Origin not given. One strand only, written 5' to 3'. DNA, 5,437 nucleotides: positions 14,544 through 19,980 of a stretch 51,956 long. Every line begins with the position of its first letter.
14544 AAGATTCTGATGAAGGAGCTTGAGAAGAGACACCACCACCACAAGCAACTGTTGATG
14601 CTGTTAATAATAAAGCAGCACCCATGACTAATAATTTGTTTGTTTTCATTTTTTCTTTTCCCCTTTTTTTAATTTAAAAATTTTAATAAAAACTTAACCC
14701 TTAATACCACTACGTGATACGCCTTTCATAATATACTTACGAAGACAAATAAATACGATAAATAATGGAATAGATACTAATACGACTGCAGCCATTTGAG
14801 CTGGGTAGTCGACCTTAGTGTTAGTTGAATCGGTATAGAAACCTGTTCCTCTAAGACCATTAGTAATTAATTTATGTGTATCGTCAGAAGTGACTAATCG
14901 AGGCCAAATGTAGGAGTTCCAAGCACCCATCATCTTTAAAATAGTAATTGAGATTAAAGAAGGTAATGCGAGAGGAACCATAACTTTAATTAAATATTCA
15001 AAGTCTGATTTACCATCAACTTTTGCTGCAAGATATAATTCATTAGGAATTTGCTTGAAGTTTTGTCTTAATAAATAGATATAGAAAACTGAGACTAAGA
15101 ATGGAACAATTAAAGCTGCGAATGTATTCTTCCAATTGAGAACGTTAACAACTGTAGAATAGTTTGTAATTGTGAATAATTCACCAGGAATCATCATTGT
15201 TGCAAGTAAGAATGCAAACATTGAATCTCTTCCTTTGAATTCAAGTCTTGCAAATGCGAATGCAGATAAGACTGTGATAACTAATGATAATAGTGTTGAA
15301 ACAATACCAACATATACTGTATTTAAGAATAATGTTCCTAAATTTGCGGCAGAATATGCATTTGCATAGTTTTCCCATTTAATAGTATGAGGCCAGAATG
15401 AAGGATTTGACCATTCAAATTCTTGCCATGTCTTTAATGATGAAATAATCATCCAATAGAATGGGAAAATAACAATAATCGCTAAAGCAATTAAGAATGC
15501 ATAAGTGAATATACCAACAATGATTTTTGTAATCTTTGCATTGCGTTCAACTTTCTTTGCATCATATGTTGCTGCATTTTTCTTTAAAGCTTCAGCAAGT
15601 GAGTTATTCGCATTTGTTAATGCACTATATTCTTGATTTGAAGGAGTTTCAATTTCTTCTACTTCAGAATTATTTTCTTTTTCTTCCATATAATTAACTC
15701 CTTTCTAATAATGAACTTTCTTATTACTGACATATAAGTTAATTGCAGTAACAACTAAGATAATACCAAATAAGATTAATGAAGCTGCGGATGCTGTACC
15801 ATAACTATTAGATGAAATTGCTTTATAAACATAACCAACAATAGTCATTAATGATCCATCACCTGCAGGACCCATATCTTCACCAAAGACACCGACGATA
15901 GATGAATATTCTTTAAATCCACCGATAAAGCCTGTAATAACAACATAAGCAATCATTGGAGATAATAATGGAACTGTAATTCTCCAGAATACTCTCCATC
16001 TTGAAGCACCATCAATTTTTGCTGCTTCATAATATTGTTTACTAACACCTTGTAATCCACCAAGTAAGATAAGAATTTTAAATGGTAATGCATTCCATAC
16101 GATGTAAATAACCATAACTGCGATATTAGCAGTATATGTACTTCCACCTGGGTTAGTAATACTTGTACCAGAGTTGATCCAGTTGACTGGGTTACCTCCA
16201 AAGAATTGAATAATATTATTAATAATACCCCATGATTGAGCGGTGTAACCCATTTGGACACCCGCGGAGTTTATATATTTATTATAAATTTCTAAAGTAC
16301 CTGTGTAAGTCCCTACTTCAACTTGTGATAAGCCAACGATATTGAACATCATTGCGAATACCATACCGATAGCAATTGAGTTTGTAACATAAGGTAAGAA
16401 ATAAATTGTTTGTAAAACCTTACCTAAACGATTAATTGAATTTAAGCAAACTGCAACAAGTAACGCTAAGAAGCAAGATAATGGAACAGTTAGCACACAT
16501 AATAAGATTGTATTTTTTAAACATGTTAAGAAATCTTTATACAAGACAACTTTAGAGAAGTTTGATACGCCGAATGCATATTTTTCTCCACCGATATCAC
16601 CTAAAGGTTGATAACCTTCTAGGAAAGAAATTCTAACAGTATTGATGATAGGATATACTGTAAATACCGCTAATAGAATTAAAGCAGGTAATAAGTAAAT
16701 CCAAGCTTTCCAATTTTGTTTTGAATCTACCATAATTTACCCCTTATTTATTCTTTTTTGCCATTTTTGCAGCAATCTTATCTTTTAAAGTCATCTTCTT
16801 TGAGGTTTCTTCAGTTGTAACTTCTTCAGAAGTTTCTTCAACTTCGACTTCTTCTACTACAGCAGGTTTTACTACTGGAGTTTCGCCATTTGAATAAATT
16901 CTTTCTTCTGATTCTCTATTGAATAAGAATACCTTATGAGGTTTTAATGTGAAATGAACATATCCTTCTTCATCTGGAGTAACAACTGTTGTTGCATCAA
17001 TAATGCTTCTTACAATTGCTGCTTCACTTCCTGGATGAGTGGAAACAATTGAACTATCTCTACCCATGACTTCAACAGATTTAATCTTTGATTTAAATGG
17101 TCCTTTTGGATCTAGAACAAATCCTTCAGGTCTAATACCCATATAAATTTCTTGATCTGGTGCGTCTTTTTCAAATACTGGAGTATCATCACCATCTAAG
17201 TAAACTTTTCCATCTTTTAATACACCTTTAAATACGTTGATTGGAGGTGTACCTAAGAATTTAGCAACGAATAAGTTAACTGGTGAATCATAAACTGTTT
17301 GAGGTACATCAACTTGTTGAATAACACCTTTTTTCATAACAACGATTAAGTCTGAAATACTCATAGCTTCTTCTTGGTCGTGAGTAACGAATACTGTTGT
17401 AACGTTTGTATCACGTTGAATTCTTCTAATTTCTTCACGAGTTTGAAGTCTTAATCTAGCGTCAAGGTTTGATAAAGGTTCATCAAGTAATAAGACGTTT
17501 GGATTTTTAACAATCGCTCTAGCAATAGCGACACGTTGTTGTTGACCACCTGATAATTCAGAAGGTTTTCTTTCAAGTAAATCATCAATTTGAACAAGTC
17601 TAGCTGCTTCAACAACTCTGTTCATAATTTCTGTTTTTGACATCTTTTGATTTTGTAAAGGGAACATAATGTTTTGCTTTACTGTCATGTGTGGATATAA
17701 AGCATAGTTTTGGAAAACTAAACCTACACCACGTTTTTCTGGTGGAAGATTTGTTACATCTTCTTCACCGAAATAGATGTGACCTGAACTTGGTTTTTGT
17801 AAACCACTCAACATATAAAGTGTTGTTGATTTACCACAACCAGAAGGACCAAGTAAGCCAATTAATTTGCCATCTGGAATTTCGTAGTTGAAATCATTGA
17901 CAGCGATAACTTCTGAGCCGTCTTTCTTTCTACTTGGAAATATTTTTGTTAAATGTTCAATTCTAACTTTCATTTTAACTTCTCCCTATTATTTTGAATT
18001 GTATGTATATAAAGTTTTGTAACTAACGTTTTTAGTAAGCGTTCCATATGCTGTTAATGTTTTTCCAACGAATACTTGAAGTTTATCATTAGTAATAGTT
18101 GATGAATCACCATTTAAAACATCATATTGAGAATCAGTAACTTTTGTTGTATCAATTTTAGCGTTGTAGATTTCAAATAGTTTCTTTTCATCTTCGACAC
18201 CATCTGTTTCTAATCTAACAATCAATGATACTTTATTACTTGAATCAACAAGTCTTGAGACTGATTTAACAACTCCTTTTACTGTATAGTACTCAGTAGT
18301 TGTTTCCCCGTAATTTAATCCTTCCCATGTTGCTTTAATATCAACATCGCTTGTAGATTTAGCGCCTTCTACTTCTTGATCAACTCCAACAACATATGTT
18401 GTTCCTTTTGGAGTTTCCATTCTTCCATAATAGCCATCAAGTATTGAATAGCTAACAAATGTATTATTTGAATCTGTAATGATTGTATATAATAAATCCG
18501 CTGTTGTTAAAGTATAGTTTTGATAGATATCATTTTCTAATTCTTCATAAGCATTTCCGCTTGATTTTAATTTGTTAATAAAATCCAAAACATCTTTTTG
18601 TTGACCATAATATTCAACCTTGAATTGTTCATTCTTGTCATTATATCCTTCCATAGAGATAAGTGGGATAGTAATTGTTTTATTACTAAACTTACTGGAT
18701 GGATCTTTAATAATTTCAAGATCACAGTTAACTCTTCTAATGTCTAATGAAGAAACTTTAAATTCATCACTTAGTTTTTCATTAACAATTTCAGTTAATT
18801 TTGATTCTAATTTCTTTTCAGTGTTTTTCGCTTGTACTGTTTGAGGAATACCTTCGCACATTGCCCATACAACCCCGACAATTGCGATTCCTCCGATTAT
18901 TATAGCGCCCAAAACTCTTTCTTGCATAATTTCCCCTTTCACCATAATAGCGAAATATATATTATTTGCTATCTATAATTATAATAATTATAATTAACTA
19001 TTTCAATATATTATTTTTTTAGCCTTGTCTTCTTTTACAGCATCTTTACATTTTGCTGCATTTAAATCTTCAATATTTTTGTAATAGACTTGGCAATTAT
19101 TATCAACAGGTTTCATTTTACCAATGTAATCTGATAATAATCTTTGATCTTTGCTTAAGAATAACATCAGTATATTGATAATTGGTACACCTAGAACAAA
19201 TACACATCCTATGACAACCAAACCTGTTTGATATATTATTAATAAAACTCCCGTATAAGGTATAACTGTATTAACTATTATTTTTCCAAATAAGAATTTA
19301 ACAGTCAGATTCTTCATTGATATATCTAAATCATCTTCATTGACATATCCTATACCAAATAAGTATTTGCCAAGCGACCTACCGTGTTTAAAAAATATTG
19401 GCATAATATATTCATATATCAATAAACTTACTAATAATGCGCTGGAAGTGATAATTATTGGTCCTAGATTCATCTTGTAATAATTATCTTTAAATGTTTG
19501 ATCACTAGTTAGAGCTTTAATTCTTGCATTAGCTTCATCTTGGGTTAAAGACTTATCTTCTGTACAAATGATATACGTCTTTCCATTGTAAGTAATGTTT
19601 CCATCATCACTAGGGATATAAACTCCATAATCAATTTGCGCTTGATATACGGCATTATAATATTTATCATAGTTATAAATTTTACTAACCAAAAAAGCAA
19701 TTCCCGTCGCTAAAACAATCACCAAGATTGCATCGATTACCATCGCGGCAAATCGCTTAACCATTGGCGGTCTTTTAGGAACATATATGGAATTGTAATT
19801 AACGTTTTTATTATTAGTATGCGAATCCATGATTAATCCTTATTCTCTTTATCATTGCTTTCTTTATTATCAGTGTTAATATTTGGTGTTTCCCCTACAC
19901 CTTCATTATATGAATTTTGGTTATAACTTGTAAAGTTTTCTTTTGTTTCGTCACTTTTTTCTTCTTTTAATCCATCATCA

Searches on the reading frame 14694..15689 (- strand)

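Call 58: search_protein_families(library=padloc, proteins=[window:14694-15689:-], max_evalue=0.00001)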
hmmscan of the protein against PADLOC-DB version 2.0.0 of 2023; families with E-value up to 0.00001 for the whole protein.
window:14694-15689:- (331 aa): 0 families

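Call 59: search_protein_families(library=pfam, proteins=[window:14694-15689:-], max_evalue=0.00001)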
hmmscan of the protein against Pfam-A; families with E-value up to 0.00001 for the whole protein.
window:14694-15689:- (331 aa): 1 family
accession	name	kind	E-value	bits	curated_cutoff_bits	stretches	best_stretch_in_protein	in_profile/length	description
PF00528.27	BPD_transp_1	-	2.7e-16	60.3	26.4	1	141-325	7-183/184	Binding-protein-dependent transport system inner membrane component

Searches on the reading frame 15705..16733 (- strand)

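Call 58: search_protein_families(library=padloc, proteins=[window:15705-16733:-], max_evalue=0.00001)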
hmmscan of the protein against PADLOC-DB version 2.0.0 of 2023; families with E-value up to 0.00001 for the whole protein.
window:15705-16733:- (342 aa): 0 families

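Call 59: search_protein_families(library=pfam, proteins=[window:15705-16733:-], max_evalue=0.00001)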
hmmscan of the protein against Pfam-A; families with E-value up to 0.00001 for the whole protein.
window:15705-16733:- (342 aa): 1 family
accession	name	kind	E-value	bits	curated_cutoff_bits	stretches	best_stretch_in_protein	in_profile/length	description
PF00528.27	BPD_transp_1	-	6.1e-20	72.2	26.4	1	88-337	3-180/184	Binding-protein-dependent transport system inner membrane component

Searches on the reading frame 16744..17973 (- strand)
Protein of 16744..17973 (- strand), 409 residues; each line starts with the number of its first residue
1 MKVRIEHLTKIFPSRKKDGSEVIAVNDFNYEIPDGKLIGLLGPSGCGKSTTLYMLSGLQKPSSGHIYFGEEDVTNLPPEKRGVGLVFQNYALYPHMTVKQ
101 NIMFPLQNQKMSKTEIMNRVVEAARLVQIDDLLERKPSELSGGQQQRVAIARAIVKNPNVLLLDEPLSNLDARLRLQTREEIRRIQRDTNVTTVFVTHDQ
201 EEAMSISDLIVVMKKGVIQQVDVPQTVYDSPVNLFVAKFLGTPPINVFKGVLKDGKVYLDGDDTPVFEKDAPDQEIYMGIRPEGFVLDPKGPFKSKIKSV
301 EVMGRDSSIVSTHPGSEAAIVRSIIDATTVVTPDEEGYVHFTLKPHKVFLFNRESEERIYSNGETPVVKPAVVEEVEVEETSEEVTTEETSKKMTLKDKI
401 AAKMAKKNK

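Call 58: search_protein_families(library=padloc, proteins=[window:16744-17973:-], max_evalue=0.00001)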
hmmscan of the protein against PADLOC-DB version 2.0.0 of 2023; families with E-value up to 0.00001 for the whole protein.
window:16744-17973:- (409 aa): 2 families
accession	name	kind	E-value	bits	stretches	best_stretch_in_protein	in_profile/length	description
PDLC04135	mad3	-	4.7e-28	96.8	1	127-223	251-350/374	mads_3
PDLC04140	mad8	-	6.2e-10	37.1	1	15-202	9-236/314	mads_8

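Call 59: search_protein_families(library=pfam, proteins=[window:16744-17973:-], max_evalue=0.00001)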
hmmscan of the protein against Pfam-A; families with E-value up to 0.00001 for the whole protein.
window:16744-17973:- (409 aa): 1 family
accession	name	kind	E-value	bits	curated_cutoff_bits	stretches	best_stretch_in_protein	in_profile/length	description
PF00005.33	ABC_tran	-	1.1e-36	126.9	25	1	26-167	2-136/137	ABC transporter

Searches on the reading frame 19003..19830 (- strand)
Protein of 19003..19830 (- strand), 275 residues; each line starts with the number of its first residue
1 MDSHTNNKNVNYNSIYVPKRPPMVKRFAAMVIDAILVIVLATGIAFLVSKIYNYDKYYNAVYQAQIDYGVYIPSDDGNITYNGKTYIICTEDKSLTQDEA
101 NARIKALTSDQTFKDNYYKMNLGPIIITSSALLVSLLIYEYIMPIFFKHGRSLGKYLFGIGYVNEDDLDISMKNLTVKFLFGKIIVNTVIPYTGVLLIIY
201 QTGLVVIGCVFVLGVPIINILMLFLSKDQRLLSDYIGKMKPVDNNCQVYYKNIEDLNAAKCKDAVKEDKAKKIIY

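Call 58: search_protein_families(library=padloc, proteins=[window:19003-19830:-], max_evalue=0.00001)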
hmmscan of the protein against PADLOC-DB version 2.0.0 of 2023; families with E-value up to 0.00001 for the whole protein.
window:19003-19830:- (275 aa): 0 families

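Call 59: search_protein_families(library=pfam, proteins=[window:19003-19830:-], max_evalue=0.00001)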
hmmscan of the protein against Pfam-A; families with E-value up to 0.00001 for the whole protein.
window:19003-19830:- (275 aa): 1 family
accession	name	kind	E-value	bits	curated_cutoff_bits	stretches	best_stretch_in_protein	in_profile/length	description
PF06271.18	RDD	-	7.6e-10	39.7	24.1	1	21-237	2-136/137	RDD family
